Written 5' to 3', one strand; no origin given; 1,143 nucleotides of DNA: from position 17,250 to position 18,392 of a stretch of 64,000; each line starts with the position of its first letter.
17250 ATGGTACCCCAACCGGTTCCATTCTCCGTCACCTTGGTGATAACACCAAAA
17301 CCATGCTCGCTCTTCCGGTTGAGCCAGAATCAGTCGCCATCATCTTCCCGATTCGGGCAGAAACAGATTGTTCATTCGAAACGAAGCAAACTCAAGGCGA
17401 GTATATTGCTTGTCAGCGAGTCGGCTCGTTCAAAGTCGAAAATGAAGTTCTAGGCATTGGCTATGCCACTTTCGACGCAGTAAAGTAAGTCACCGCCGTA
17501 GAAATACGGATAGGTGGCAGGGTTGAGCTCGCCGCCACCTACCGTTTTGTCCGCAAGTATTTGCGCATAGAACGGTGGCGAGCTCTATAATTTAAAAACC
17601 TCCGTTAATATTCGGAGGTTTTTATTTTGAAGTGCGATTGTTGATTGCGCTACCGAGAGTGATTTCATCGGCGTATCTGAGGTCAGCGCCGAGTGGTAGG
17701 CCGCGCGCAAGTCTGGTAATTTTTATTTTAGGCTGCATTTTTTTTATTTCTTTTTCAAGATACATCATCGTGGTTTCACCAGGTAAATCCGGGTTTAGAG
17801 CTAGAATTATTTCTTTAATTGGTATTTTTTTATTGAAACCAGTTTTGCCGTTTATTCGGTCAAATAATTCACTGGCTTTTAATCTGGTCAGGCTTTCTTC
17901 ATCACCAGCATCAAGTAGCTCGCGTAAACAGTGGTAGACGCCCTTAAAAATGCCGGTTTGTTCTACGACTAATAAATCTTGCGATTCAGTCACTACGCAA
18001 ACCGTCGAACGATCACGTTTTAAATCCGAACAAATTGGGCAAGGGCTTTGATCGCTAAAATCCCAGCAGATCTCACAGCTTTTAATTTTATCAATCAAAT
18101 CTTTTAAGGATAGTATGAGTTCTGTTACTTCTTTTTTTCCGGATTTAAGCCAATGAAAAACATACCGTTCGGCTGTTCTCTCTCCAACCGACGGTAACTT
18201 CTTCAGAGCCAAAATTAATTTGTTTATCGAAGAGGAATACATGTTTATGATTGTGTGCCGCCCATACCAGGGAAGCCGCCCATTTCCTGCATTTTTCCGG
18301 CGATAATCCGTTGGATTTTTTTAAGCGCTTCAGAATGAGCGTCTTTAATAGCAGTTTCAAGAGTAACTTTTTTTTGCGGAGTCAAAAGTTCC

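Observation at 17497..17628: Second copy (B) of the structured 3' element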

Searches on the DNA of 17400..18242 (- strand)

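Call 13: search_rna_families(source=window, start=17400, end=17700, threshold=evalue, max_evalue=10)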
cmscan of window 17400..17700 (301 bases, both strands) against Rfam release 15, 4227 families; matches with E-value up to 10: 16.
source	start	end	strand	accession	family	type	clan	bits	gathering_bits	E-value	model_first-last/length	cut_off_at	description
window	17555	17630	+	RF02074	STnc240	Gene; sRNA;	-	25.6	55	0.084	1-77/77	no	Enterobacterial sRNA STnc240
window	17586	17658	+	RF02351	psRNA14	Gene; sRNA;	-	21.1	60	0.27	1-84/84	no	Proteobacteria sRNA psRNA14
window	17574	17627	+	RF02495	ohsC_RNA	Gene; antitoxin;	-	19.7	50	1.1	1-77/77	no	Oppression of Hydrophobic ORF by sRNA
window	17531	17628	+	RF01859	Phe_leader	Cis-reg; leader;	-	19.3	55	0.64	1-125/125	no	Phenylalanine leader peptide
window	17591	17680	-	RF02891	AgrB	Gene; antisense;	-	19.2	40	0.6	1-84/84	no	ArsR-gov region gene B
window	17587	17658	-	RF02064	STnc370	Gene; sRNA;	-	19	54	5.4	1-71/71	no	Enterobacterial sRNA STnc370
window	17594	17667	-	RF02701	PsrR1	Gene; sRNA;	-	18.2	42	0.42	1-79/79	no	Photosynthesis regulatory RNA1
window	17593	17623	+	RF02701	PsrR1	Gene; sRNA;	-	18.1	42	0.44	48-79/79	no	Photosynthesis regulatory RNA1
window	17587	17658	-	RF02074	STnc240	Gene; sRNA;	-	17.2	55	5.3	1-77/77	no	Enterobacterial sRNA STnc240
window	17590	17669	-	RF02495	ohsC_RNA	Gene; antitoxin;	-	16.2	50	6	1-77/77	no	Oppression of Hydrophobic ORF by sRNA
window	17567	17634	+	RF02362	Yfr10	Gene; sRNA;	-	16.2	43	7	1-78/78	no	Cyanobacterial functional RNA 10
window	17566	17646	-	RF01770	rimP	Cis-reg; leader;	-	15.4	47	5.1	1-102/102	no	Gammaprotebacteria rimP leader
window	17589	17627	+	RF00851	mir-230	Gene; miRNA;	-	14.4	72.7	3.1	21-60/82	no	mir-230 microRNA precursor family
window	17579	17676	+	RF01485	rli61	Cis-reg;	-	13.9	50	6.2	1-106/106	no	Listeria sRNA rli61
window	17594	17630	+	RF00489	ctRNA_p42d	Gene; antisense;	-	13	50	6.8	1-46/46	no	ctRNA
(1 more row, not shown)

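Call 32: search_with_rna_model(model_id=R1, sources=[L026, L027], max_evalue=0.01, show_alignments=2)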
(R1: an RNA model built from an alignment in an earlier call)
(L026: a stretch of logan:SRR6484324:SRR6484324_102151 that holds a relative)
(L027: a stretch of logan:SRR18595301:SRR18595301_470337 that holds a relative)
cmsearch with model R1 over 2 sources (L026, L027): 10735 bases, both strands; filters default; matches with E-value up to 0.01: 4.
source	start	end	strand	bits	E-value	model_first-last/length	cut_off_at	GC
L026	1275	1361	-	111.4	1.7e-29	1-87/87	no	0.52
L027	1569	1655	-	111.4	1.7e-29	1-87/87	no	0.52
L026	1289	1351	+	24.1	6.4e-05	13-75/87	no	0.57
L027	1583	1645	+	24.1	6.4e-05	13-75/87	no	0.57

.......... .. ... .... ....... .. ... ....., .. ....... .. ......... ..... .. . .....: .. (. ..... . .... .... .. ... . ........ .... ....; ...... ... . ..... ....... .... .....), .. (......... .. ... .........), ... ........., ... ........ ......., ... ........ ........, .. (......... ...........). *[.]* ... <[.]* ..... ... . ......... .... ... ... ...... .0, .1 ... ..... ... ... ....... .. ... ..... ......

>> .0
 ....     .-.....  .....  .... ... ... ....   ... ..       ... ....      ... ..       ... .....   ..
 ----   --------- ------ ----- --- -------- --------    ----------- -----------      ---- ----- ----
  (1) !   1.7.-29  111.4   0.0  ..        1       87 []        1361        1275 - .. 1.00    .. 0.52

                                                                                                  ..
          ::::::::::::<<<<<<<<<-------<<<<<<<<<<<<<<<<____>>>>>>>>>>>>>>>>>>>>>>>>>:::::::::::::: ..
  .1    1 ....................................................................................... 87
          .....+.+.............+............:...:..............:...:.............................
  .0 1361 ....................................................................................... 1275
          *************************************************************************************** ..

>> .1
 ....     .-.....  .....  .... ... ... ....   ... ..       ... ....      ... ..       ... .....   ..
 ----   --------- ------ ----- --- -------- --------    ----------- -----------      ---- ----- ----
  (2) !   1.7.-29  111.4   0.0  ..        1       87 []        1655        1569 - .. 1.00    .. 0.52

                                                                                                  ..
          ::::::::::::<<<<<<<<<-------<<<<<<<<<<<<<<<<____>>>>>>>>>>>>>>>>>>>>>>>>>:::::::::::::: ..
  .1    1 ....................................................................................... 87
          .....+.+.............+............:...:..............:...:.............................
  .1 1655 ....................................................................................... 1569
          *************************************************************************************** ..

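Call 39: search_with_rna_model(model_id=R1, sources=[L028, L029, L030, L031], max_evalue=1, show_alignments=6)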
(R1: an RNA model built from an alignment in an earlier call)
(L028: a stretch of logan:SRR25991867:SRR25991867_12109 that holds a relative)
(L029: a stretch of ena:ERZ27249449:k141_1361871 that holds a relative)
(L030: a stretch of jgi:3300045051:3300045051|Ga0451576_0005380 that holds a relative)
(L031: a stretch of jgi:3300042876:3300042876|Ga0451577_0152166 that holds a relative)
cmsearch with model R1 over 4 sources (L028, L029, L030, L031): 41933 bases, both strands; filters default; matches with E-value up to 1: 9.
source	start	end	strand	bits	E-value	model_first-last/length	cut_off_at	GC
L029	10614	10700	-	111.4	6.4e-29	1-87/87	no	0.52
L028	1547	1635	-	93.9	5.3e-24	1-87/87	no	0.51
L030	7569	7648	-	61.6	6.8e-15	1-87/87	no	0.55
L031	1367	1446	-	61.6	6.8e-15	1-87/87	no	0.55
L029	10628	10690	+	24.1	0.00025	13-75/87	no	0.57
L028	1561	1625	+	23.6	0.00035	13-75/87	no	0.55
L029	11821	11872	-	14.2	0.15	1-87/87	no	0.38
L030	7576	7637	+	14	0.18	13-73/87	no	0.56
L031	1374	1435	+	14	0.18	13-73/87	no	0.56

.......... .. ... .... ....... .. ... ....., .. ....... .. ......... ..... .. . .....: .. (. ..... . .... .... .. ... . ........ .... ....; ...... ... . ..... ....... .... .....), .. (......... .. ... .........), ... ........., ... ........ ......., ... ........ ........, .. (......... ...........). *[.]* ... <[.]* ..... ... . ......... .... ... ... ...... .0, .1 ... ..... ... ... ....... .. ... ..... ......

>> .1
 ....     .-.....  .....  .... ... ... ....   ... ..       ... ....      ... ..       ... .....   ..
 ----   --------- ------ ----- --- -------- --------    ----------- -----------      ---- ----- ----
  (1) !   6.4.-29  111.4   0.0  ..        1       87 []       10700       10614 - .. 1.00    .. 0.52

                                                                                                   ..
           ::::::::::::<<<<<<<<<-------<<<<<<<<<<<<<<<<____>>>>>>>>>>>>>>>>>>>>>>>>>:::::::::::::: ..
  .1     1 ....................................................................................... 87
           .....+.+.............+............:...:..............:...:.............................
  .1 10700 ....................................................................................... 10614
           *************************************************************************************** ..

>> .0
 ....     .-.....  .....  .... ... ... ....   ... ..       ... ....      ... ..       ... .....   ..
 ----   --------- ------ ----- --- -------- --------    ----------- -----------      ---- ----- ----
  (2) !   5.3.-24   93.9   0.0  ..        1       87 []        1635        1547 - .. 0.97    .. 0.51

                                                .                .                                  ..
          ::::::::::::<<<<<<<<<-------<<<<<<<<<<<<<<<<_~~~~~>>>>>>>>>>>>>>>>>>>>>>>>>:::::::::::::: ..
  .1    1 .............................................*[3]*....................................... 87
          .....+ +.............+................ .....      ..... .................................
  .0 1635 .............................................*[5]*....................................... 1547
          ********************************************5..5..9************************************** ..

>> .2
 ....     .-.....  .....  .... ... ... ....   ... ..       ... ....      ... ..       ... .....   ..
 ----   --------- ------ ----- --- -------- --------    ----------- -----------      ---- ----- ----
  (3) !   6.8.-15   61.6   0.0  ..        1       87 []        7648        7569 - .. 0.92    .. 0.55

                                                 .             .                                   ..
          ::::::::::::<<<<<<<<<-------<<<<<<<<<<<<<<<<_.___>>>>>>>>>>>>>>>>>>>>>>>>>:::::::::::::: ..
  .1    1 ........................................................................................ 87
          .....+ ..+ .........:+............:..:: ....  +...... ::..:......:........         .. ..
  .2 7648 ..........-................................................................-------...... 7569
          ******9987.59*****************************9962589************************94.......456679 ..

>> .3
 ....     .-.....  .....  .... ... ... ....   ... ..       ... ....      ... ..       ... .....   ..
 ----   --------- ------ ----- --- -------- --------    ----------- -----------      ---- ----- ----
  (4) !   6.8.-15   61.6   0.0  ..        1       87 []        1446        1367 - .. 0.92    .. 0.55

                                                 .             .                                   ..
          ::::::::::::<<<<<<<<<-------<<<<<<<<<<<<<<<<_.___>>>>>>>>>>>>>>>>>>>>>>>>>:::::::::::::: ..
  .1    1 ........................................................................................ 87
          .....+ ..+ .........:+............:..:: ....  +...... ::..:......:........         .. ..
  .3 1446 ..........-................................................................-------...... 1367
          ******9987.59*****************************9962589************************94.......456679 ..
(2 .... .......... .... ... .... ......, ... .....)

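Call 44: search_with_rna_model(model_id=R1, sources=[L032, L033, L034, L035, L036, L037], max_evalue=1, show_alignments=6)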
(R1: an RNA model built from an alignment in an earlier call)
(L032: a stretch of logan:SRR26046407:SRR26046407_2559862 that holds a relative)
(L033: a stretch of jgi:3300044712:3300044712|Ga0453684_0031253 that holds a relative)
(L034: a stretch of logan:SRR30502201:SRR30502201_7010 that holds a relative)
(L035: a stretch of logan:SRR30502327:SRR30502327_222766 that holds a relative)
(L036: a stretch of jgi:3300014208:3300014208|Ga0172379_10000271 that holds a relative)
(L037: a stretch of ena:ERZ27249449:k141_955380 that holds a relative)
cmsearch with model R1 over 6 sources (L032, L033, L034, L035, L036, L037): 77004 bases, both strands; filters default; matches with E-value up to 1: 6.
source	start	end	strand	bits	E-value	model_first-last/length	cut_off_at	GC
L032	1889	1969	-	49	4.4e-11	1-87/87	no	0.48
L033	3011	3091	-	49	4.4e-11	1-87/87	no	0.48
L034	10686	10769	-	45.2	5.4e-10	1-87/87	no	0.39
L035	2162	2246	-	41.9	4.4e-09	1-87/87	no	0.38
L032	1899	1960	+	16.4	0.07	13-73/87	no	0.5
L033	3021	3082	+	16.4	0.07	13-73/87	no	0.5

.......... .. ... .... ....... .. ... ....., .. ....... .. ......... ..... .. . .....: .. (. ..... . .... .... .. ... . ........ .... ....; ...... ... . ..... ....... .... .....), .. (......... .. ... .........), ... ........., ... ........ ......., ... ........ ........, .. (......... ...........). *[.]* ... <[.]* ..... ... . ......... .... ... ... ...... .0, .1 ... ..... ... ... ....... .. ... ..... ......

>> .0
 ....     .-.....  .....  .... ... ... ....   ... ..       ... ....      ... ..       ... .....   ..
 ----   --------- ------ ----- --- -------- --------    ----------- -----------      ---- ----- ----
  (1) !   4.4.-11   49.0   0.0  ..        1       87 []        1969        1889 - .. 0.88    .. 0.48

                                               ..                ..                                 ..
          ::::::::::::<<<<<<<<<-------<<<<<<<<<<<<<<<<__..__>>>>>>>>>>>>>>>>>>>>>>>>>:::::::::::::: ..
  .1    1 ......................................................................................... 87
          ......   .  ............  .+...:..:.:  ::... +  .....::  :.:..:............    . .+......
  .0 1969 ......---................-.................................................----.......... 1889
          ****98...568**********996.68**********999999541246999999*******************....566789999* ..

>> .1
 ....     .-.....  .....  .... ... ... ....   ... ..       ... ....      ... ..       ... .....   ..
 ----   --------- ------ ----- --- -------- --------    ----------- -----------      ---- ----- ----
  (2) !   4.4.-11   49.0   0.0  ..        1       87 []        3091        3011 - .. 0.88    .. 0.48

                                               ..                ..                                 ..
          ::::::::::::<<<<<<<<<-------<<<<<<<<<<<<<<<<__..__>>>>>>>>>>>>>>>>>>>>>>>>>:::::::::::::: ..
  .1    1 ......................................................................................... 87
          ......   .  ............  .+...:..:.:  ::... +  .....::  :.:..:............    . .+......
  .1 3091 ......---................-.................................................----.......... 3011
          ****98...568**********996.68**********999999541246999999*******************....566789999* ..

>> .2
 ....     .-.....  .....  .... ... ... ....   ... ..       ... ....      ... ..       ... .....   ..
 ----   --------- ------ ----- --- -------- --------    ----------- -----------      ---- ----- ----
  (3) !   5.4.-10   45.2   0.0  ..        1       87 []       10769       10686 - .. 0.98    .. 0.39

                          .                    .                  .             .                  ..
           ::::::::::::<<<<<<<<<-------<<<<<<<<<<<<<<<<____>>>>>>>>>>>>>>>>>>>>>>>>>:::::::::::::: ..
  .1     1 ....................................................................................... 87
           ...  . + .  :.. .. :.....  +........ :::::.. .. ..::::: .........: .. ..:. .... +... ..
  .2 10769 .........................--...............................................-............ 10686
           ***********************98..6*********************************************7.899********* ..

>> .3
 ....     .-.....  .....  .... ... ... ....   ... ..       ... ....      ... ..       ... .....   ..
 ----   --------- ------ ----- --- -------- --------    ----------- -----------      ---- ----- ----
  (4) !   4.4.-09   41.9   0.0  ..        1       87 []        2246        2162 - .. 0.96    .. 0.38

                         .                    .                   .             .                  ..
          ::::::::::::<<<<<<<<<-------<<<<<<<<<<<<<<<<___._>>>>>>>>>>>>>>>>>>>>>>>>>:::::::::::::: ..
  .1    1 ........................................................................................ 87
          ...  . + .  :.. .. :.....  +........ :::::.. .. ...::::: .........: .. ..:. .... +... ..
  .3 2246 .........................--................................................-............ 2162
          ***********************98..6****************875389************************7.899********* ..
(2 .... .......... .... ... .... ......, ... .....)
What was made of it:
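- L028 93.9 bits, L030 61.6 bits, L032 49 bits, L034 45 bits (calls 39, 44).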

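Call 53: search_with_rna_model(model_id=R1, sources=[L038, L039, L040], max_evalue=5, filters=off, show_alignments=3)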
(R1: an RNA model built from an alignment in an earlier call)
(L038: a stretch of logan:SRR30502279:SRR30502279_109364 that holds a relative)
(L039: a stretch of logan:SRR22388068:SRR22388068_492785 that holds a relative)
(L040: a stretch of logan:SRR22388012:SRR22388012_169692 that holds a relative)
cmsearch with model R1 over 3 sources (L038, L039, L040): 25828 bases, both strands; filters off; matches with E-value up to 5: 19.
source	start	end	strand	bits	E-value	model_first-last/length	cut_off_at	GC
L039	10226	10300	+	13.5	0.15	1-87/87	no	0.44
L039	10278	10348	-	12.9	0.21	1-87/87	no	0.35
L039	5987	6043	+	12.6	0.28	1-87/87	no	0.35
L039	687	708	+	11.2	0.66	1-87/87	no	0.32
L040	537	574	-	11.1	0.73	1-87/87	no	0.32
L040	2796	2851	-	10.9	0.79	1-87/87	no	0.52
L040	4170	4221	-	10.8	0.86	1-87/87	no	0.46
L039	2909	2959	+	10.3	1.2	1-87/87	no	0.31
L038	5386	5423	+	10.3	1.2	1-87/87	no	0.24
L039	11377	11423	-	9.4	2.1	1-87/87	no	0.38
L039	3527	3579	-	9.3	2.2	1-87/87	no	0.4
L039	933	968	+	9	2.8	1-87/87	no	0.28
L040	5150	5181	+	8.7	3.3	1-87/87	no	0.34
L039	9665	9693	-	8.7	3.4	1-87/87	no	0.31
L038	6853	6880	+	8.5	3.9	1-87/87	no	0.21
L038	5694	5745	-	8.4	4.1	1-87/87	no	0.33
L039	8972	9001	-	8.4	4.2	1-87/87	no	0.37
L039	6078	6134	+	8.4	4.2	1-87/87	no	0.42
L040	4305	4338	-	8.3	4.3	1-87/87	no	0.41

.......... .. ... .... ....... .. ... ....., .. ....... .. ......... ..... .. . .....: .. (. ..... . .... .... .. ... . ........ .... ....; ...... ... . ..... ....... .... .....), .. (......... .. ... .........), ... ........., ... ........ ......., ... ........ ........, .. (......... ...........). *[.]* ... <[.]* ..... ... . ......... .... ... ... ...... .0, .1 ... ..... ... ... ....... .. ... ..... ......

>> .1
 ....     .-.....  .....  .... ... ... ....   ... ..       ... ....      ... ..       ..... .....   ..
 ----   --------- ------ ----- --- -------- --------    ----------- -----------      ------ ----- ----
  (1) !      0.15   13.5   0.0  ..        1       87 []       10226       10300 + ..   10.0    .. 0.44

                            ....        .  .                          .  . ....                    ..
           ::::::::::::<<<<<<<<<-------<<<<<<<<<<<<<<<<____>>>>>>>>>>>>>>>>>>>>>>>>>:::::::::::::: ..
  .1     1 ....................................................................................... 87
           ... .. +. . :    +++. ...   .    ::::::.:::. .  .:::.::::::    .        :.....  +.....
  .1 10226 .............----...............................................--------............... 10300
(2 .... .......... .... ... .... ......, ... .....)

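Call 62: search_with_rna_model(model_id=R1, source=L041, max_evalue=1, show_alignments=1)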
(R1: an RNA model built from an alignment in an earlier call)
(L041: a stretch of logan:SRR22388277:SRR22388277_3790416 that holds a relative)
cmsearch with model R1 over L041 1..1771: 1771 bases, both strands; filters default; matches with E-value up to 1: 2.
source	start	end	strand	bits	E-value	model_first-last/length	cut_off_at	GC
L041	1702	1766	-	68.3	3.8e-18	13-77/87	no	0.58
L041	1706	1766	+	25.4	4.5e-06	13-73/87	no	0.62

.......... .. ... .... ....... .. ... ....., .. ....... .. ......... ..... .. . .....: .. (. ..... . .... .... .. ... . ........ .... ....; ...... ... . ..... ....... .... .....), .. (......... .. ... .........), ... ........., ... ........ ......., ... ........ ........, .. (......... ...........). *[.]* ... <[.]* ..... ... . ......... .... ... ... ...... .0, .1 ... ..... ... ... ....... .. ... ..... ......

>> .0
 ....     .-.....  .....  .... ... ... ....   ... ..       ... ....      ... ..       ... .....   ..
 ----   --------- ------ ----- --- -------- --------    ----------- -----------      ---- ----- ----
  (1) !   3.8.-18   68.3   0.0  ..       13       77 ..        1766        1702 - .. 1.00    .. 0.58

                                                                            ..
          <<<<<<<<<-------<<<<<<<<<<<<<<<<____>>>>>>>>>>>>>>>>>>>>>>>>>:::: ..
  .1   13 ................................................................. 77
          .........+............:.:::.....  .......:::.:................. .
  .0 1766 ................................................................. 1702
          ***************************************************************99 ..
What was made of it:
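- On REP/REPIN or MITE-type mobile palindrome: The position is orthologous in 5 lineages (calls 39, 44, 62).
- L041 68 bits, cut by the contig end (call 62).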
